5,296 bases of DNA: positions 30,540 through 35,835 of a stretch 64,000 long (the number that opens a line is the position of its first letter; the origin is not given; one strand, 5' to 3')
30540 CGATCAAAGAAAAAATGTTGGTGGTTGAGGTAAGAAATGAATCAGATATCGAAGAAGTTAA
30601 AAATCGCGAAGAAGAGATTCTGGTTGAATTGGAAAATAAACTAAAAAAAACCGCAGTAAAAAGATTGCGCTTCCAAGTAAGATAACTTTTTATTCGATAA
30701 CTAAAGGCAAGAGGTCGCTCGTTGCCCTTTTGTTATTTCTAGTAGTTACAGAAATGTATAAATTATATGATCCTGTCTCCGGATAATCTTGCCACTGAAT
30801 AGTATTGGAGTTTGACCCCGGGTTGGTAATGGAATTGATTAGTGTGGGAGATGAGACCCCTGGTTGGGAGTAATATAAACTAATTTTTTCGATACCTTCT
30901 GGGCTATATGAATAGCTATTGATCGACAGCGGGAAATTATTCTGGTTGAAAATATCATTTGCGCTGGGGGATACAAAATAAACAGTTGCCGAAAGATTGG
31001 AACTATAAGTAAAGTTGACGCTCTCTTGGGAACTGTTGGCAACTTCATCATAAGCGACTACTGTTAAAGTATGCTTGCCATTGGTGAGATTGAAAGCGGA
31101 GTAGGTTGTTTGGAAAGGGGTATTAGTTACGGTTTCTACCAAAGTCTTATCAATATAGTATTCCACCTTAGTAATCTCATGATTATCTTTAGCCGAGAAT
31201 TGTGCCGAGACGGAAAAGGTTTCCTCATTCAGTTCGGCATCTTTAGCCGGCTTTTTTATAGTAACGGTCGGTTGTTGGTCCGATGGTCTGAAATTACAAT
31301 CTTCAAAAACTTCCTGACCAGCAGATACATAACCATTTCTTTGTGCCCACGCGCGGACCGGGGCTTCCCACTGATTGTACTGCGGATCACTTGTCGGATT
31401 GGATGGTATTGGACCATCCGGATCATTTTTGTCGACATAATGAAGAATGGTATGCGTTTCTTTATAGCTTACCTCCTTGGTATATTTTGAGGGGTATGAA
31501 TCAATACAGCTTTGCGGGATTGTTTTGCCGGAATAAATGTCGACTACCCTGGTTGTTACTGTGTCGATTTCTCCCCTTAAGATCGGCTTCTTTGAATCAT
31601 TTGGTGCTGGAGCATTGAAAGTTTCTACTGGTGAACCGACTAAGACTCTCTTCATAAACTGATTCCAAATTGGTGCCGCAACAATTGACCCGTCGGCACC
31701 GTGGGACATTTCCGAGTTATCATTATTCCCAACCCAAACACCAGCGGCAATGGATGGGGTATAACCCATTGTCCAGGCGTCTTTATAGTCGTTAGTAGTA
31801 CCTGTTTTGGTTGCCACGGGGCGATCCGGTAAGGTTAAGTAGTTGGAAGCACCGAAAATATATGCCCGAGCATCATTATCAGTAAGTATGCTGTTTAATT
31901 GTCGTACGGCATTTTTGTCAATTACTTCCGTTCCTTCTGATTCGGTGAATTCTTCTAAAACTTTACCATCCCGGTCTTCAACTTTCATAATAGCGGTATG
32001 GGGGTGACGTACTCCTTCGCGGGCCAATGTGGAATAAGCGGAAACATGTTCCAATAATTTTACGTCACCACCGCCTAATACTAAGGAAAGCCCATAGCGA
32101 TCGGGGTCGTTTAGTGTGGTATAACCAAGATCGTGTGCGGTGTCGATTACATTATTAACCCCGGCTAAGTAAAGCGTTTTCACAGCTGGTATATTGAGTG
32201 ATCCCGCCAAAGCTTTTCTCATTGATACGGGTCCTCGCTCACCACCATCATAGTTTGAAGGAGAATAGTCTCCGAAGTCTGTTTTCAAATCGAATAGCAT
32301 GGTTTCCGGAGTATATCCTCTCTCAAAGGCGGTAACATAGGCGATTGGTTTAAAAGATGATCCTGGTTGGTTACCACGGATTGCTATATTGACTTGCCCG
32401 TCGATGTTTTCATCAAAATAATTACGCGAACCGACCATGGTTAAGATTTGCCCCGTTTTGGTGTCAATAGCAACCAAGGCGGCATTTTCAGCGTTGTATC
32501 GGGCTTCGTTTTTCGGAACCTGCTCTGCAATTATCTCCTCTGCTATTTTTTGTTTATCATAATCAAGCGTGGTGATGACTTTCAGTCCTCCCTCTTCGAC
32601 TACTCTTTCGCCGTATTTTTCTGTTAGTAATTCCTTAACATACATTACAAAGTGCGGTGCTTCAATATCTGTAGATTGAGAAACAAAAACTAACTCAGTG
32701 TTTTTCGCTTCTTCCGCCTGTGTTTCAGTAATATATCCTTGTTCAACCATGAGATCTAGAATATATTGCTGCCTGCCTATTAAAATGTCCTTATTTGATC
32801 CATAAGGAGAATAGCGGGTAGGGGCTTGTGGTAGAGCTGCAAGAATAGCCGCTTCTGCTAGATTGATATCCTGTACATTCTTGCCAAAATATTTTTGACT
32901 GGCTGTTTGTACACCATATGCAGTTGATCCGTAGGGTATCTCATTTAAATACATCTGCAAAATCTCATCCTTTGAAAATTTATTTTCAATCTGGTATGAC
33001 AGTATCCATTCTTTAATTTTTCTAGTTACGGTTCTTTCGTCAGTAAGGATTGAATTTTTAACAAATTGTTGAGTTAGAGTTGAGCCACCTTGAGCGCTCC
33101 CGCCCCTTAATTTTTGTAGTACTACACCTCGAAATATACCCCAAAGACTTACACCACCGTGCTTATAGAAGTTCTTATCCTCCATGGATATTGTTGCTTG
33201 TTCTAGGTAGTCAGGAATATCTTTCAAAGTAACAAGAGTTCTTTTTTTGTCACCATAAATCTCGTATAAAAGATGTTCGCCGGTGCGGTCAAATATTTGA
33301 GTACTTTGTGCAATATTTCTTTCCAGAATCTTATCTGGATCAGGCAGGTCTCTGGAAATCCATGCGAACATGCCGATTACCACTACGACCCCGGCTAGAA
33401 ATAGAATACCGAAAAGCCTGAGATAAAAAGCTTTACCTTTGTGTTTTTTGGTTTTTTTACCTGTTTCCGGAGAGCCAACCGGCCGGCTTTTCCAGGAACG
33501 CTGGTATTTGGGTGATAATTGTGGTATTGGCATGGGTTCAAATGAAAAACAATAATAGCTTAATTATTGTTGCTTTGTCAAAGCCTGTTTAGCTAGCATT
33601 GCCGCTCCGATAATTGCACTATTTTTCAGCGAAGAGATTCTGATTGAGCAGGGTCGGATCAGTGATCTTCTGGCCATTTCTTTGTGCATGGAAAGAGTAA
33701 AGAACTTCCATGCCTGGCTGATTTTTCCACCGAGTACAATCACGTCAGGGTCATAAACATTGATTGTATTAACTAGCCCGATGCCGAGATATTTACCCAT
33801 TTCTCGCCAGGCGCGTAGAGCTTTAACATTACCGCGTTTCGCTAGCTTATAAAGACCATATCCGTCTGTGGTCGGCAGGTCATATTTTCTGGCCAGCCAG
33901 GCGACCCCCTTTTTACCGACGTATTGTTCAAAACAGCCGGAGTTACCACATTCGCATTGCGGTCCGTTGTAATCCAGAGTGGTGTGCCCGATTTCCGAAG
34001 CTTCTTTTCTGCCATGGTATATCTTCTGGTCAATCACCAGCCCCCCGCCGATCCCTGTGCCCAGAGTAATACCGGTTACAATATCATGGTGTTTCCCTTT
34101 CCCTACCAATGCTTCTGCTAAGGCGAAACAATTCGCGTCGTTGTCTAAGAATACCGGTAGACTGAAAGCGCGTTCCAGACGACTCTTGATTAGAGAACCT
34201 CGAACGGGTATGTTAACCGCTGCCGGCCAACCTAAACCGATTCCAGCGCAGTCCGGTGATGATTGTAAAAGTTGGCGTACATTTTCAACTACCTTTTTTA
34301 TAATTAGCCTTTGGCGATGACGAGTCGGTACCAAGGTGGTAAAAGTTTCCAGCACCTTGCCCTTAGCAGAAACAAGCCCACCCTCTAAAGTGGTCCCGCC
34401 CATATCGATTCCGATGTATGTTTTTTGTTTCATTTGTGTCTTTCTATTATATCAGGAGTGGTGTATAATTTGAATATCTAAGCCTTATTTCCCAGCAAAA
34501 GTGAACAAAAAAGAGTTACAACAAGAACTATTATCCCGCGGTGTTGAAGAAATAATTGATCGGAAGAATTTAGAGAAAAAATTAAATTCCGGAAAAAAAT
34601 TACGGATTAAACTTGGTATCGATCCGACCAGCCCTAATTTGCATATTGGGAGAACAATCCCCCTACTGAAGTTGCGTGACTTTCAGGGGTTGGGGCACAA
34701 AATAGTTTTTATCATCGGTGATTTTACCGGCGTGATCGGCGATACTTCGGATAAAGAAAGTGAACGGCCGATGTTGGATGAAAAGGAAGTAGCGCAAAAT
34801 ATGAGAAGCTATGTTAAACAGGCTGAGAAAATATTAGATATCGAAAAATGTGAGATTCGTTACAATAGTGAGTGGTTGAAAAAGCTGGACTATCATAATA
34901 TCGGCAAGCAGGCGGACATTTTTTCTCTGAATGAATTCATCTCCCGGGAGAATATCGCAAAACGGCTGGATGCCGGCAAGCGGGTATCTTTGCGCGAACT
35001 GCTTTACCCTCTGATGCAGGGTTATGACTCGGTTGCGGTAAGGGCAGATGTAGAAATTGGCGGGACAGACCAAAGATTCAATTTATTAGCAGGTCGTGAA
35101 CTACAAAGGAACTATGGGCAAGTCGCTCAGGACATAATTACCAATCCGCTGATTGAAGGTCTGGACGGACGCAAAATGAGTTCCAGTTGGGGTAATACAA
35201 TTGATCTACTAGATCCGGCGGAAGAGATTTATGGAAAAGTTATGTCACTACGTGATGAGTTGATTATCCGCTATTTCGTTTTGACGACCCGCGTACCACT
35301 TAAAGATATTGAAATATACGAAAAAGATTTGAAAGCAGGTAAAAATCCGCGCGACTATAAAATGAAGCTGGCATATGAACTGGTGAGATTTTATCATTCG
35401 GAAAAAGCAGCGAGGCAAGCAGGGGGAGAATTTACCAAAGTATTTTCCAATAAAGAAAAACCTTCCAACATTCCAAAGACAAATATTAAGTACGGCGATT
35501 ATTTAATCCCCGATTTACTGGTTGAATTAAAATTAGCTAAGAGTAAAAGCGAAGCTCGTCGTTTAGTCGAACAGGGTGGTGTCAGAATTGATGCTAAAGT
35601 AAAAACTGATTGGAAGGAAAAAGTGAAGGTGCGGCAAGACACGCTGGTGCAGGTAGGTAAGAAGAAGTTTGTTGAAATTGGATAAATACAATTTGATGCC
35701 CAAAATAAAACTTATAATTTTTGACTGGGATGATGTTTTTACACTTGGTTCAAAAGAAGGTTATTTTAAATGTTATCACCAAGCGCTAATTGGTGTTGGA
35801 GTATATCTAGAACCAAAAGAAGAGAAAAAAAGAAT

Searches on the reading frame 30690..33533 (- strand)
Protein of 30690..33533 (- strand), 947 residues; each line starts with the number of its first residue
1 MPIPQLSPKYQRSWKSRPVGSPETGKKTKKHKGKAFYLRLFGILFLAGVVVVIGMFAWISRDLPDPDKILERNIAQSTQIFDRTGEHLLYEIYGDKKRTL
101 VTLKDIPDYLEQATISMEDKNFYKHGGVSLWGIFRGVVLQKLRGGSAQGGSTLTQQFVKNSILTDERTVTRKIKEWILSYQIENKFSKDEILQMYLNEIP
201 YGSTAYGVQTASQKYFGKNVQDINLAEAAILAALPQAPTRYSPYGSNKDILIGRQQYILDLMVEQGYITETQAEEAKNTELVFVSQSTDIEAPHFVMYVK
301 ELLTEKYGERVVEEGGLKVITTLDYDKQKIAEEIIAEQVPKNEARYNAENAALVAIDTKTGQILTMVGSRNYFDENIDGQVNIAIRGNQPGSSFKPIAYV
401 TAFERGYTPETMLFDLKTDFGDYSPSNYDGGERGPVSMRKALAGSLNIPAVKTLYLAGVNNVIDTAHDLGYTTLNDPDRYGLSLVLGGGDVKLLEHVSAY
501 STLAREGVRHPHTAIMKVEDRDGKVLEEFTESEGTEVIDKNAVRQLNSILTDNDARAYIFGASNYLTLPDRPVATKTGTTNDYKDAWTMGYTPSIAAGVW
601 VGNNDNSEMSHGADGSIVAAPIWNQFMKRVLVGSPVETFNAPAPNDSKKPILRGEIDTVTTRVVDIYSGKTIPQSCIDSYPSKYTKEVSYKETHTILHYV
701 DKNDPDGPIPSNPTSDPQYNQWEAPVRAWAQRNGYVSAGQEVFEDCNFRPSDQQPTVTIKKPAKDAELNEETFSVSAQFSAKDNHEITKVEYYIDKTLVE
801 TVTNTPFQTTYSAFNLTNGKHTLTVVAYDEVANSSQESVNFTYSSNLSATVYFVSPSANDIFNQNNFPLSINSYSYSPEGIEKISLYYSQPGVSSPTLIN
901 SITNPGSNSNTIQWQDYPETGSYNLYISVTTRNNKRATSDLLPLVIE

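Call 29: search_protein_families(library=pfam, proteins=[window:30690-33533:-], max_evalue=0.0001)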
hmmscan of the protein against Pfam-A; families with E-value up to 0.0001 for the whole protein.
window:30690-33533:- (947 aa): 3 families
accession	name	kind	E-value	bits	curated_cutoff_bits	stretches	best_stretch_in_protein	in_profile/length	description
PF00912.28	Transgly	-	5.4e-61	205.6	27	1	88-262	4-177/178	Transglycosylase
PF00905.27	Transpeptidase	-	1.6e-22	80.6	22.1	1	352-628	2-299/299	Penicillin binding protein transpeptidase domain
PF17957.7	Big_7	-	2e-15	57.6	24.1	1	755-825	1-70/70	Bacterial Ig domain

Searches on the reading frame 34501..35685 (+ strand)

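Call 29: search_protein_families(library=pfam, proteins=[window:34501-35685:+], max_evalue=0.0001)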
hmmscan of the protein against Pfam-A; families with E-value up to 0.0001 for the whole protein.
window:34501-35685:+ (394 aa): 3 families
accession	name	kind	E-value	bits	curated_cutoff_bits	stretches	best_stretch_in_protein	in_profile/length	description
PF00579.31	tRNA-synt_1b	-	1.1e-72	245.2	21.1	1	31-315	3-291/292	tRNA synthetases class I (W and Y)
PF01479.30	S4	-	7.8e-09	35.6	22.8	1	337-377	4-44/48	S4 domain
PF22421.1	SYY_C-terminal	-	1.1e-08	35.3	27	1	322-391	7-81/83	Tyrosine--tRNA ligase SYY-like C-terminal domain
